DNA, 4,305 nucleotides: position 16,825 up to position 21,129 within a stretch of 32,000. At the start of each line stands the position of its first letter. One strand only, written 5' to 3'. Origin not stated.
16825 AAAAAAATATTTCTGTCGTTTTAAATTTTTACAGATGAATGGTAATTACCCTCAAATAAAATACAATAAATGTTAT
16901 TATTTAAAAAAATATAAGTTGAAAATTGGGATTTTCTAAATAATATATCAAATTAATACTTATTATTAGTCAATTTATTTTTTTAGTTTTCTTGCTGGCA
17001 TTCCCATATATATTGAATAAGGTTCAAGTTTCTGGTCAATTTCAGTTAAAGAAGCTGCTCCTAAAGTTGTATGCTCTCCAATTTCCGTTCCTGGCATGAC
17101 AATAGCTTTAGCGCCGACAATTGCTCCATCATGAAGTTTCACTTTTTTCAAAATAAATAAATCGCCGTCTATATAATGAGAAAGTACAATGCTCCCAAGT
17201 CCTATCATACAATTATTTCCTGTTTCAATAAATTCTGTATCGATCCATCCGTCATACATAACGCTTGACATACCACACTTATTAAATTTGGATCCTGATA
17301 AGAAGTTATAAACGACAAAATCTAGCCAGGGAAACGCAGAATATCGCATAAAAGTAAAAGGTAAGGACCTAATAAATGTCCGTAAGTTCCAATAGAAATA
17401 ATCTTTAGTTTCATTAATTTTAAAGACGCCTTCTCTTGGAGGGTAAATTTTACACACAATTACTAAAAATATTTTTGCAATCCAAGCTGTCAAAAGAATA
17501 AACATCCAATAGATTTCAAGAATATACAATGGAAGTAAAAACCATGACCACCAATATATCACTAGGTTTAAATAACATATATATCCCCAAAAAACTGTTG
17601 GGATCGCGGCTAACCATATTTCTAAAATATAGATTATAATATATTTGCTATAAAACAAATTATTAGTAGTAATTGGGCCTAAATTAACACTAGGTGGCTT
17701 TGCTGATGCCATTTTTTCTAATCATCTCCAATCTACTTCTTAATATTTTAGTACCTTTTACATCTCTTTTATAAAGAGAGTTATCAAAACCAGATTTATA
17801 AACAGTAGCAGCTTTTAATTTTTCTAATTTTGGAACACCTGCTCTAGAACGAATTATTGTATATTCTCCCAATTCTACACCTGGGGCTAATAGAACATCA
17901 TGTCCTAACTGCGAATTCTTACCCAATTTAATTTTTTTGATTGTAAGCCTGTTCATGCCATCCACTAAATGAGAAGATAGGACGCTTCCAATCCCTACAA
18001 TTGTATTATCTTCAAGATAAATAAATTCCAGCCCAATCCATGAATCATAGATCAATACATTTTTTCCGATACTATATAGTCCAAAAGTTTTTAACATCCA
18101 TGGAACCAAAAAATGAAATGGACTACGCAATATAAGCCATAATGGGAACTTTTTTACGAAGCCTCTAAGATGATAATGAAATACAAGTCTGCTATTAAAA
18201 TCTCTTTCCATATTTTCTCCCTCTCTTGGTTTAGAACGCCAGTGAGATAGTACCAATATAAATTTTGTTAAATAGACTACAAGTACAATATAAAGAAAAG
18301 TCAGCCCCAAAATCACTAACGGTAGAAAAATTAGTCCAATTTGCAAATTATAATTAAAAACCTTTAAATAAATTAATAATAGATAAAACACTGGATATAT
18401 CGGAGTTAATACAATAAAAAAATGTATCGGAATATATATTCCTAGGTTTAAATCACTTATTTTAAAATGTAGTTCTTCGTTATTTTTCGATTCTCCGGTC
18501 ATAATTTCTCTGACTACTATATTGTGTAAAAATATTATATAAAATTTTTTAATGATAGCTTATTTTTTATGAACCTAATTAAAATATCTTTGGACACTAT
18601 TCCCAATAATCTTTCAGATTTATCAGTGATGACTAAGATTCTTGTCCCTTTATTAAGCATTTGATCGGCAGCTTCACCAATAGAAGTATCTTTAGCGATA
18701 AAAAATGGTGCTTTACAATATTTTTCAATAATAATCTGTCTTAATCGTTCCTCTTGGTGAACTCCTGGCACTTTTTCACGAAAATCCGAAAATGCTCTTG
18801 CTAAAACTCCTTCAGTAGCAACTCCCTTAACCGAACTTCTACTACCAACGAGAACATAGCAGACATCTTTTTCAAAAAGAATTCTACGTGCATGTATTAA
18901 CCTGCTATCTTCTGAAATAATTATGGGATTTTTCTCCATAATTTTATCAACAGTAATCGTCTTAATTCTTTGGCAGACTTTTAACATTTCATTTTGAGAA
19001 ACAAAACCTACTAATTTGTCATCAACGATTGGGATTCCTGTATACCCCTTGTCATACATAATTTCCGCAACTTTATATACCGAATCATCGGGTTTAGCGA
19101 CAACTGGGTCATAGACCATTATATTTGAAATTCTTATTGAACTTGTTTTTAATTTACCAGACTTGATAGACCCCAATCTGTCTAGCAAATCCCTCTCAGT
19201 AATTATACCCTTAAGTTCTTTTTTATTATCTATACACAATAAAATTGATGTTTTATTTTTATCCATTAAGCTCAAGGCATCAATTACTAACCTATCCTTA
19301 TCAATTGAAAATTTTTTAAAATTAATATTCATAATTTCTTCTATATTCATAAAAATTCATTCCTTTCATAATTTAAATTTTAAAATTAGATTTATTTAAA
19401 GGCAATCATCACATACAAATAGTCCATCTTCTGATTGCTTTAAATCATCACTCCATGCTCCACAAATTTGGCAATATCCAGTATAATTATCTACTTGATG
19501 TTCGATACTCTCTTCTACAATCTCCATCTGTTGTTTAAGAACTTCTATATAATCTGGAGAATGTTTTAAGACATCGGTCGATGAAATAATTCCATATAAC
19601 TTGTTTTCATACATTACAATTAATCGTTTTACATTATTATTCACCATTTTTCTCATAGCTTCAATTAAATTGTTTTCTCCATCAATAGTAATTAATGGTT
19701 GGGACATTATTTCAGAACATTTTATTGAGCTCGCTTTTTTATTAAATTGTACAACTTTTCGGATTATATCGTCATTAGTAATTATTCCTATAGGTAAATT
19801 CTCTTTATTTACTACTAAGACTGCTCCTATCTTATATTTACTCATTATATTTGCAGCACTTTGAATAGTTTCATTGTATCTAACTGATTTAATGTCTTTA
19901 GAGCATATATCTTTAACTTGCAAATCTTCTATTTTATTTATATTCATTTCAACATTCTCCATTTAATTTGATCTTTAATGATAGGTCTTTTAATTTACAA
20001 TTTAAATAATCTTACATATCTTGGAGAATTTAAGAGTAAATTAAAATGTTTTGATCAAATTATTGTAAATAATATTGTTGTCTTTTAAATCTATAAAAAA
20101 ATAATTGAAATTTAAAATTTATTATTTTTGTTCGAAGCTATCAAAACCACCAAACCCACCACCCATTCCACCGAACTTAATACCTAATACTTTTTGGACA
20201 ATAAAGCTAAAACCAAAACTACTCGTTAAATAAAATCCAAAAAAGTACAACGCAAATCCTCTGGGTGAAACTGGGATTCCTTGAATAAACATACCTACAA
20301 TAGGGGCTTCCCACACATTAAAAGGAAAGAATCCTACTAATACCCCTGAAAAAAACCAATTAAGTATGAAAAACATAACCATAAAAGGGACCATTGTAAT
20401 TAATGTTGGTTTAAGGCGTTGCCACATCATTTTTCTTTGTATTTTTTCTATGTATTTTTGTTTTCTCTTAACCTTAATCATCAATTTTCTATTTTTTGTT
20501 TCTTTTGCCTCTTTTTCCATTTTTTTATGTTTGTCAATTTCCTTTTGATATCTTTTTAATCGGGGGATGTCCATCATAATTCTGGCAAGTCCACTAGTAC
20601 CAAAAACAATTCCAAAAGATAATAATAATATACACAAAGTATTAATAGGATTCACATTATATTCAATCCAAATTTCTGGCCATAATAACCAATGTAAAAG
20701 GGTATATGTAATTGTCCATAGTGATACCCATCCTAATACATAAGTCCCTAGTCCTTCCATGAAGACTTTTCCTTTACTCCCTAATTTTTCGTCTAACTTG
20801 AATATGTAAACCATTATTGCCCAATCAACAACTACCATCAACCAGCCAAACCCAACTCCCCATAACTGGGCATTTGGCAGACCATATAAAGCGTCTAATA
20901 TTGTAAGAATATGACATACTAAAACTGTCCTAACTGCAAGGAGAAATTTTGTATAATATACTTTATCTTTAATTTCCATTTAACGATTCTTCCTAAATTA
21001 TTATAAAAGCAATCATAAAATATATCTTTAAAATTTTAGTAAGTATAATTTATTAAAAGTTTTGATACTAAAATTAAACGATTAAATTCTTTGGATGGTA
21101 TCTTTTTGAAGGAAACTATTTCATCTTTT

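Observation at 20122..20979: Natural single-chain EMC6/OPTI-EMC3/TMCO1 insertase (fused GEL/EMC-core-like complex)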

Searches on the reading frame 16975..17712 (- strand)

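Call 21: search_protein_families(library=pfam, proteins=[window:16975-17712:-], max_evalue=0.01)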
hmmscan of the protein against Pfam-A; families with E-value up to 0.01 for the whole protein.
window:16975-17712:- (245 aa): 2 families
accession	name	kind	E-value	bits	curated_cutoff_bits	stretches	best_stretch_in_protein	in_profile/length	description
PF00132.30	Hexapep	-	1e-06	28.6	27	1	191-219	2-30/36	Bacterial transferase hexapeptide (six repeats)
PF14602.12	Hexapep_2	-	0.0048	17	27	0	195-219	6-28/34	Hexapeptide repeat of succinyl-transferase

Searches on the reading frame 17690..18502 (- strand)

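Call 21: search_protein_families(library=pfam, proteins=[window:17690-18502:-], max_evalue=0.01)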
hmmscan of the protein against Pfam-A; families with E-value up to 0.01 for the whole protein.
window:17690-18502:- (270 aa): 1 family
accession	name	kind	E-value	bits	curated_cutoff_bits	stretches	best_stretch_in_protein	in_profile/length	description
PF00132.30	Hexapep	-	1.8e-07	31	27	1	191-224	2-35/36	Bacterial transferase hexapeptide (six repeats)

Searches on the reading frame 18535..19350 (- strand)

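Call 21: search_protein_families(library=pfam, proteins=[window:18535-19350:-], max_evalue=0.01)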
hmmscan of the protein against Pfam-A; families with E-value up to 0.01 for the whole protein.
window:18535-19350:- (271 aa): 1 family
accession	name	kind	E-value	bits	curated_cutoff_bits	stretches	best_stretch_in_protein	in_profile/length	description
PF00571.33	CBS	-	9.5e-36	122.3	24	4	74-125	1-54/57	CBS domain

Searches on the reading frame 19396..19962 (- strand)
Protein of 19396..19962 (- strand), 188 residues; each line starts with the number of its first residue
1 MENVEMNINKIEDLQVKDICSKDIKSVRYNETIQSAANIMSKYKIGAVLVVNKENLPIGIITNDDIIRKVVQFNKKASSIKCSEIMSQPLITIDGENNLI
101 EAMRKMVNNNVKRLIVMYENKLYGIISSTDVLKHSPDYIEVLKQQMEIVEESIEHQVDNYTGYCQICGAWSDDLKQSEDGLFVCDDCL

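Call 21: search_protein_families(library=pfam, proteins=[window:19396-19962:-], max_evalue=0.01)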
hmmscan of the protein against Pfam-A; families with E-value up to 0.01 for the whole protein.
window:19396-19962:- (188 aa): 1 family
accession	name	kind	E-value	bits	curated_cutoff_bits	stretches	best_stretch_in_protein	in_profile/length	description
PF00571.33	CBS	-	1.3e-26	93.1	24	2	16-70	1-55/57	CBS domain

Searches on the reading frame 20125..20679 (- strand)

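Call 5: search_protein_families(library=pfam, proteins=[window:20125-20679:-], max_evalue=10)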
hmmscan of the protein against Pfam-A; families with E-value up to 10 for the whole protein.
window:20125-20679:- (185 aa): 8 families
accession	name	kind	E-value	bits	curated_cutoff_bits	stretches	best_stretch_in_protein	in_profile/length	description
PF01956.21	EMC3_TMCO1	-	6.5e-22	78.5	27.1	1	14-168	16-168/169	Integral membrane protein EMC3/TMCO1-like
PF13786.12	DUF4179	-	0.0087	16.9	30.1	1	16-63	15-60/94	Domain of unknown function (DUF4179)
PF17561.7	TssO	-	0.051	14.2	29.2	1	17-80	21-87/148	Type VI secretion system, TssO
PF10779.14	XhlA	-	0.064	13.9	34.7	1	40-88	5-52/67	Haemolysin XhlA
PF13812.12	PPR_3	-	0.1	13.2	25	1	69-95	26-52/63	Pentatricopeptide repeat domain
PF00957.27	Synaptobrevin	-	0.17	12.2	26.4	1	78-110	55-87/89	Synaptobrevin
PF21436.2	STT3-PglB_core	-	0.26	12.2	23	1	30-103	51-124/131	STT3/PglB/AglB core domain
PF04420.19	CHD5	-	9.4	6.5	29.3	0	64-141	75-147/159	CHD5-like protein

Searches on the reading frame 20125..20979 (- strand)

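Call 5: search_protein_families(library=pfam, proteins=[window:20125-20979:-], max_evalue=10)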
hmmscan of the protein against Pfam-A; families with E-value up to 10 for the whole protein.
window:20125-20979:- (285 aa): 6 families
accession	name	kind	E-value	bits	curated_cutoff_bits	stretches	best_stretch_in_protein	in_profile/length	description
PF01956.21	EMC3_TMCO1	-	1.5e-21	77.4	27.1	1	111-268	14-168/169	Integral membrane protein EMC3/TMCO1-like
PF13786.12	DUF4179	-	0.026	15.4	30.1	1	116-163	15-60/94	Domain of unknown function (DUF4179)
PF13812.12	PPR_3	-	0.073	13.6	25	1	169-195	26-52/63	Pentatricopeptide repeat domain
PF00957.27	Synaptobrevin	-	0.1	12.9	26.4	1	178-210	55-87/89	Synaptobrevin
PF17561.7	TssO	-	3.5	8.2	29.2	1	118-179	22-85/148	Type VI secretion system, TssO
PF01146.22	Caveolin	-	4.4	7.7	25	1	18-58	51-91/133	Caveolin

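Call 6: search_protein_families(library=ncbifam, proteins=[window:20125-20979:-], max_evalue=10)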
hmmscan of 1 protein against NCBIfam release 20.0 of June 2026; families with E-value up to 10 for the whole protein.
window:20125-20979:- (285 aa): 2 families
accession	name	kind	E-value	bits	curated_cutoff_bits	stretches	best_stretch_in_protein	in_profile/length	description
NF008348.1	PRK11131.1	equivalog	0.095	9.9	1400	1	138-207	1196-1264/1287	ATP-dependent RNA helicase HrpA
NF037998.2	RND_1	equivalog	0.12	10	400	1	140-217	1103-1179/1237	protein translocase SecDF, variant type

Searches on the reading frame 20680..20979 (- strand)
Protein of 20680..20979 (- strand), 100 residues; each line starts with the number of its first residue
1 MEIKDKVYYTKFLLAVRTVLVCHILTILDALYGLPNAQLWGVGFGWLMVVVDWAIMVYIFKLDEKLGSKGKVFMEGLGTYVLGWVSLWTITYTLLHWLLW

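Call 5: search_protein_families(library=pfam, proteins=[window:20680-20979:-], max_evalue=10)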
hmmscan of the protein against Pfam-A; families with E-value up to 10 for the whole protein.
window:20680-20979:- (100 aa): 1 family
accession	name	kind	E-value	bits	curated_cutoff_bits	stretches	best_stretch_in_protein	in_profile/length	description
PF01146.22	Caveolin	-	0.063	13.7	25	1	16-58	49-91/133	Caveolin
